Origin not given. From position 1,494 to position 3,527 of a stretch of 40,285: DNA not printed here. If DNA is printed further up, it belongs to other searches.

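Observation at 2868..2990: Complete PEP-CTERM sorting motif located internally, followed in frame by a second signal-peptide-like helix (intact paralog)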

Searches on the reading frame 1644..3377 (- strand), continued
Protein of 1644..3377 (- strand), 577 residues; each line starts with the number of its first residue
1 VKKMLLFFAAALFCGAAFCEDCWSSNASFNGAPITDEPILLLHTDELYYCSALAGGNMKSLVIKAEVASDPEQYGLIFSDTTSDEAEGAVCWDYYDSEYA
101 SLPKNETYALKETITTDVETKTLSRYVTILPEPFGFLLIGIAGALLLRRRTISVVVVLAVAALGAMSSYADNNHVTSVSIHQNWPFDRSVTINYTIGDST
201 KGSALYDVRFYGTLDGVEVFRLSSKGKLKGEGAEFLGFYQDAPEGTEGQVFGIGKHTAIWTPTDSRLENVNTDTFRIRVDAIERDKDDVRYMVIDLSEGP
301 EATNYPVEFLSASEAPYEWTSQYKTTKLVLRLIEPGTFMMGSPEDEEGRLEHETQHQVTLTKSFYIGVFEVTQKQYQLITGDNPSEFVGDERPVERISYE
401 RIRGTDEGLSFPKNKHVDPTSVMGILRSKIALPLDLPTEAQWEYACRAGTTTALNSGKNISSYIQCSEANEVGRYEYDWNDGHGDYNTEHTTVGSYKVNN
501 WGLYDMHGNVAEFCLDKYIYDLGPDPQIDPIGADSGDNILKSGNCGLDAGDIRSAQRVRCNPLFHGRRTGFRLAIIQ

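Call 36: find_related_loci(query=window:1644-3377:-, collection=genome_contigs, flank=10000)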
Query window:1644-3377:- (577 aa) in genome_contigs; peptide patterns used: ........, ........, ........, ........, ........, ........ (x = any residue, [..] = any of these).
600 stretches matched a pattern (row limit reached: there are more); 594 encode a relative of the query (tblastn E <= 1e-3); the best 80 are kept; 80 distinct loci.
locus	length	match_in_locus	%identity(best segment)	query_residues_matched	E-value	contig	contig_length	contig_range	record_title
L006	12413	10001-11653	43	1-576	1e-133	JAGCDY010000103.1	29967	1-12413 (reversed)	Bacterium isolate RGIG9704 Yak_Omasum-2__c705225, whole genome shotgun sequence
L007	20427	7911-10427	46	1-576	3e-145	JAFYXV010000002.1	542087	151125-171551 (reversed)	Bacterium isolate RGIG7520 Water_buffalos_Jejunum-5__c128, whole genome shotgun sequence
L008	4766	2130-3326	43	149-576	9e-96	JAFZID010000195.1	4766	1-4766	Bacterium isolate RGIG7788 Water_buffalos_Reticulum-1__c698354, whole genome shotgun sequence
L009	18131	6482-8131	46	1-564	5e-142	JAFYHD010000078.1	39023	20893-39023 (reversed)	Bacterium isolate RGIG7086 Sheep_Rumen.Co__c1749584, whole genome shotgun sequence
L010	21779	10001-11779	53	291-574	1e-85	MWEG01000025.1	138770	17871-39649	MAG: Lentisphaerae bacterium ADurb.Bin082 BWX73_contig000025, whole genome shotgun sequence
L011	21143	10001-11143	44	174-573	6e-85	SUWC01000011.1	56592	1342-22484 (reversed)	MAG: Lentisphaerae bacterium isolate SIG88 NODE_13194_length_56592_cov_2.511857, whole genome shotgun sequence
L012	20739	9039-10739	45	1-577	1e-149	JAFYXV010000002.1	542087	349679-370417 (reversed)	Bacterium isolate RGIG7520 Water_buffalos_Jejunum-5__c128, whole genome shotgun sequence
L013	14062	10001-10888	49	285-576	8e-80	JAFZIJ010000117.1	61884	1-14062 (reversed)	MAG: Victivallales bacterium isolate RGIG7794 Water_buffalos_Reticulum-1__c399534, whole genome shotgun sequence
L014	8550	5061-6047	45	271-576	1e-75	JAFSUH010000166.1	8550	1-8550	MAG: Kiritimatiellae bacterium isolate RGIG3480 Goat_Rumen.Co__c2055273, whole genome shotgun sequence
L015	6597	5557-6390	49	291-576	3e-75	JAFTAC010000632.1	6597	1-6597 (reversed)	MAG: Victivallales bacterium isolate RGIG3631 Goat_Rumen.Co__c2585613, whole genome shotgun sequence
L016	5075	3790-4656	48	291-575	9e-74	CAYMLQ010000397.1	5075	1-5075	MAG TPA_asm: uncultured Lentisphaeraceae bacterium isolate SRP272421_co3_474 genome assembly, contig: NODE_61530_length_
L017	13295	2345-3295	43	254-577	3e-73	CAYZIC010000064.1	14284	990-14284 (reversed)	MAG TPA_asm: uncultured Lentisphaeraceae bacterium isolate SRP335695_co1_6 genome assembly, contig: NODE_1970_length_142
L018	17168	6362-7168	47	291-575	1e-73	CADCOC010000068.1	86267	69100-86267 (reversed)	uncultured bacterium isolate RUG14821 genome assembly, contig: RUG14821_asm_68, whole genome shotgun sequence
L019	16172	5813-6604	51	279-544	4e-73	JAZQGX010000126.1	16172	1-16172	MAG: Kiritimatiellia bacterium isolate T1900044629_TS20190095.MAGScoT_cleanbin_000040 SGB_1001_k141_323955, whole genome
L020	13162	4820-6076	41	150-575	2e-76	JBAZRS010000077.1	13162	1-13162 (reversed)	MAG: Victivallales bacterium isolate SO_2017_GW1_153 NODE_17576_length_13162_cov_0.832605_OW334_2017, whole genome shotg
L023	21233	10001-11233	39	149-573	3e-74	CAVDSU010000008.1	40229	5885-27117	bacterium isolate H07633-L1_cleanbin_000024 genome assembly, contig: Spades_H07633-L1_contig_427, whole genome shotgun s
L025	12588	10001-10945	41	254-575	2e-67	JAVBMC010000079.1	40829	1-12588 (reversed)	MAG: Kiritimatiellia bacterium isolate EPI_MAG_00040 c_000004088817, whole genome shotgun sequence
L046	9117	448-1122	41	336-576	3e-46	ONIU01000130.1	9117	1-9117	uncultured bacterium isolate RUG334 genome assembly, contig: scaffold_11665, whole genome shotgun sequence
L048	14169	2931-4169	33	150-575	2e-45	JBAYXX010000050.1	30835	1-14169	MAG: Kiritimatiellia bacterium isolate SO_2017_CLC_139 scaffold_1625_c1_PH3_2017, whole genome shotgun sequence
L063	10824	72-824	38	306-576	2e-41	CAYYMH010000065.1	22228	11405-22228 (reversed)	MAG TPA_asm: uncultured Cytophagia bacterium isolate SRP141376_co3_458 genome assembly, contig: NODE_6241_length_22228_c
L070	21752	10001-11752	57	291-577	3e-96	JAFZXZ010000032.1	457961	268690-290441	Bacterium isolate RGIG8200 Water_buffalos_Rumen-3__c1972706, whole genome shotgun sequence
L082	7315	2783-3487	40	330-576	1e-38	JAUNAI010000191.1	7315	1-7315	MAG: Planctomycetia bacterium isolate S19M_St_30 NODE_3067_length_7315_cov_7.031267, whole genome shotgun sequence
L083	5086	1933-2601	36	328-576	8e-39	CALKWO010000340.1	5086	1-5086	MAG TPA_asm: uncultured bacterium isolate SRR6007446_bin.57_CONCOCT_v1.1_MAG genome assembly, contig: ERZ724100.6426, wh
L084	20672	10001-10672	40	335-575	2e-38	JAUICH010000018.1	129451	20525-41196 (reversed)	MAG: Verrucomicrobiia bacterium isolate 7_bin.19 NODE_277_length_129451_cov_2.018705, whole genome shotgun sequence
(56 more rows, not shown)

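Call 38: search_protein_families(library=pfam, proteins=[L025:6139-7839:+, L083:986-1846:-], max_evalue=0.01)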
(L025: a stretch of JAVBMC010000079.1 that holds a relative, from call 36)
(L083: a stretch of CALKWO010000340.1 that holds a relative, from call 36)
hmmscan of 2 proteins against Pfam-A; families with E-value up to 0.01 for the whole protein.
L025:6139-7839:+ (567 aa): 0 families

L083:986-1846:- (287 aa): 0 families

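Call 45: search_protein_families(library=pfam, proteins=[L023:8494-9312:+, L025:297-1097:-, L070:1963-2937:+, L048:13212-14168:-, L046:8006-9055:-, L082:3929-4819:+, L063:9813-10652:+, L084:19571-20671:-, L015:2298-3545:+, L025:7728-9545:+], max_evalue=0.001)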
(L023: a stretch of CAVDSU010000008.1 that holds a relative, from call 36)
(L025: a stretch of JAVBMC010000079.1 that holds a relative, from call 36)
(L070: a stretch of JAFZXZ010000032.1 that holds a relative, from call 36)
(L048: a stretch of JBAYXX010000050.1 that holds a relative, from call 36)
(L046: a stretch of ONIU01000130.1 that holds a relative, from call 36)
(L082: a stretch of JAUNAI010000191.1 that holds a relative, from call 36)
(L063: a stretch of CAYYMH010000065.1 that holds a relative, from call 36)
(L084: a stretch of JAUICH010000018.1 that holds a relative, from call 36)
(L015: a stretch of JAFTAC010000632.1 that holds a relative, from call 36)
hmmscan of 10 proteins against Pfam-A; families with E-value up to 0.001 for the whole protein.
L023:8494-9312:+ (273 aa): 1 family
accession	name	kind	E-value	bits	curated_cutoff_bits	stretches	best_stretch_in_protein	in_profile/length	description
PF00528.27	BPD_transp_1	-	3.5e-19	69.7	26.4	1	104-262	1-171/184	Binding-protein-dependent transport system inner membrane component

L025:297-1097:- (267 aa): 1 family
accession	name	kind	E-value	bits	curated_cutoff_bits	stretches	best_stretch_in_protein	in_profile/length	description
PF00902.23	TatC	-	3.3e-55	187.6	25.1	1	31-245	1-208/208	Sec-independent protein translocase protein (TatC)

L070:1963-2937:+ (325 aa): 1 family
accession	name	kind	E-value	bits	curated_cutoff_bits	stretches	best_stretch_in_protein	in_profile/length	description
PF01148.25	CTP_transf_1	-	1.7e-48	166.2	24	1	25-320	2-262/264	Cytidylyltransferase family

L048:13212-14168:- (319 aa): 0 families

L046:8006-9055:- (350 aa): 1 family
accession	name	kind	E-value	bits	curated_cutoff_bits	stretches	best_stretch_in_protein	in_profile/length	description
PF01578.25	Cytochrom_C_asm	-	3.1e-42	145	29.9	1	66-347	1-212/212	Cytochrome C assembly protein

L082:3929-4819:+ (297 aa): 1 family
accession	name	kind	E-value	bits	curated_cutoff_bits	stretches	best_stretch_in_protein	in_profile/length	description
PF00892.27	EamA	-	9.6e-31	107.3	28.2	2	9-142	2-134/135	EamA-like transporter family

L063:9813-10652:+ (280 aa): 1 family
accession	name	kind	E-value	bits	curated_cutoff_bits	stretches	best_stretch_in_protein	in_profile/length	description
PF00119.25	ATP-synt_A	-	1.9e-57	195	33.9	1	64-272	1-216/217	ATP synthase A chain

L084:19571-20671:- (367 aa): 1 family
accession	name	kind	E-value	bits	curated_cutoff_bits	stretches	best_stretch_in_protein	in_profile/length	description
PF01235.23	Na_Ala_symp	-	3.9e-118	395.6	24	1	2-365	48-385/392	Sodium:alanine symporter family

L015:2298-3545:+ (416 aa): 1 family
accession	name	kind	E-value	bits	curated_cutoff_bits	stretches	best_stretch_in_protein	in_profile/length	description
PF03739.19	LptF_LptG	-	1.7e-44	152.7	27.9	1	97-414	38-353/353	Lipopolysaccharide export system permease LptF/LptG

L025:7728-9545:+ (606 aa): 1 family
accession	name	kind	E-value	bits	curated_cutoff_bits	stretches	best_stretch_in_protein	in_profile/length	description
PF03772.21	Competence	-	1.4e-44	152.9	23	1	261-576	1-268/270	Competence protein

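Call 57: predict_structure(alignment_id=A2)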
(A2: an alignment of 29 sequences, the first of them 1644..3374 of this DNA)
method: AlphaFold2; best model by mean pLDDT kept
length: 576 residues; sequences in the alignment: 29
mean_pLDDT: 80.5   pTM: 0.63
mean pLDDT of the five models: 80.5, 80.1, 79.2, 78.3, 77.4
residues with pLDDT >= 90: 177; 70-90: 300; 50-70: 45; < 50: 54
segments of 3 or more residues with pLDDT < 50: 8-19, 134-136, 138-170
pLDDT, mean of each block of 10 residues (from residue 1): 49 39 86 84 85 81 92 90 80 84 87 86 83 48 38 27 34 85 90 78 78 82 87 58 73 85 86 90 71 92 83 83 95 91 84 87 92 97 91 93 87 86 87 91 92 90 87 80 70 90 87 89 87 87 76 89 87 82
secondary structure, 60 per line:
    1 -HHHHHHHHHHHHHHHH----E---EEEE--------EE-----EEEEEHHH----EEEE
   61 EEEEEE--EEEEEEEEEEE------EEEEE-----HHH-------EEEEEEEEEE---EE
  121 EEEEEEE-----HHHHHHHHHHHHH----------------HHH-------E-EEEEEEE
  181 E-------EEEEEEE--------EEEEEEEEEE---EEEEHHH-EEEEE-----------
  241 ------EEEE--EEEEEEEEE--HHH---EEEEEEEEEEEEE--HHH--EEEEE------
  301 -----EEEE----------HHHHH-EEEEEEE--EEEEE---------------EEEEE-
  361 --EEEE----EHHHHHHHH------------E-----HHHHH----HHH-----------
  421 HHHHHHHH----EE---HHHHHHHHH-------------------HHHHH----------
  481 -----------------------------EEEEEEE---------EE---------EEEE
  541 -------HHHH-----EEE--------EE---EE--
elements in order: H2-17 E26-29 E45-49 E57-66 E69-79 E86-90 E106-115 E119-127 H133-145 E174-181 E189-195 E204-213 E217-220 E225-229 E247-250 E253-261 E270-282 E290-294 E306-309 H320-324 E326-332 E335-339 E355-359 E363-366 H372-379 H398-402 H421-428 H438-446 H466-470 E510-516 E537-540 H548-551 E557-559

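Call 62: fold_search(model_id=the predicted structure, library=pdb)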
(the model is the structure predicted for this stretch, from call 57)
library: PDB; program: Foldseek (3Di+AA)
matches with E <= 10: 822; with E <= 0.001: 44
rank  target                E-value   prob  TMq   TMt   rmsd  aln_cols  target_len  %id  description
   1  2y3c                  2.6e-15  1.00  0.35  0.69   5.7       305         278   24  Treponema denticola variable protein 1 (released 2011-08-31)
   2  5hha_A                9.3e-15  1.00  0.35  0.74   3.6       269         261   24  Structure of PvdO from Pseudomonas aeruginosa (released 2017-01-18)
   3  5hha_B                1.0e-14  1.00  0.35  0.72   3.4       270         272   24  Structure of PvdO from Pseudomonas aeruginosa (released 2017-01-18)
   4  8aru_A                1.3e-12  1.00  0.31  0.61   4.8       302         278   19  Crystal Structure of human formylglycine generating enzyme (released 2023-08-23)
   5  5ssy                  1.3e-12  1.00  0.30  0.58   9.5       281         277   22  Crystal Structure of human formylglycine generating enzyme (released 2023-08-23)
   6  1y1h_X                1.9e-12  1.00  0.32  0.63   4.6       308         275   19  human formylglycine generating enzyme, oxidised Cys refined as hydroperoxide (released 2005-05-31)
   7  5ssx_A                3.2e-12  1.00  0.31  0.62   6.1       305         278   18  Crystal Structure human formylglycine generating enzyme E130D mutant (released 2023-08-23)
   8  2aii_X                3.7e-12  1.00  0.32  0.63   4.9       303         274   19  wild-type Formylglycine generating enzyme reacted with iodoacetamide (released 2005-12-13)
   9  1y1e                  3.7e-12  1.00  0.30  0.60   9.6       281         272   22  human formylglycine generating enzyme (released 2005-05-31)
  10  2afy_X                4.4e-12  1.00  0.31  0.62   9.4       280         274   21  Formylglycine generating enzyme C341S mutant (released 2005-12-13)
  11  1y1g_X                4.6e-12  1.00  0.32  0.63   4.9       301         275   20  Human formylglycine generating enzyme, double sulfonic acid form (released 2005-05-31)
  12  1z70_X                4.9e-12  1.00  0.30  0.59   9.6       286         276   21  1.15A resolution structure of the formylglycine generating enzyme FGE (released 2005-07-22)
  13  1y1j_X                5.5e-12  1.00  0.32  0.63   4.8       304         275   19  human formylglycine generating enzyme, sulfonic acid/desulfurated form (released 2005-05-31)
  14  2aft_X                5.5e-12  1.00  0.32  0.63   4.8       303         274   19  Formylglycine generating enzyme C336S mutant (released 2005-12-13)
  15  5ssz                  9.0e-12  1.00  0.30  0.58   9.6       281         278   22  Crystal Structure of wild-type human formylglycine generating enzyme bound to Cu(I) (released 2023-08-23)
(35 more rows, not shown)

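Call 81: search_protein_families(library=ncbifam, proteins=[L025:6139-7839:+, L083:986-1846:-, L048:13212-14168:-], max_evalue=0.1)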
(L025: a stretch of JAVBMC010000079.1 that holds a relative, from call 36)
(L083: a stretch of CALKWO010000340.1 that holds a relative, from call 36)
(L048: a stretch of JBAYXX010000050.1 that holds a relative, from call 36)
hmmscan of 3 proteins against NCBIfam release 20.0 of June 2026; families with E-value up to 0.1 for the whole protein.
L025:6139-7839:+ (567 aa): 0 families

L083:986-1846:- (287 aa): 0 families

L048:13212-14168:- (319 aa): 0 families
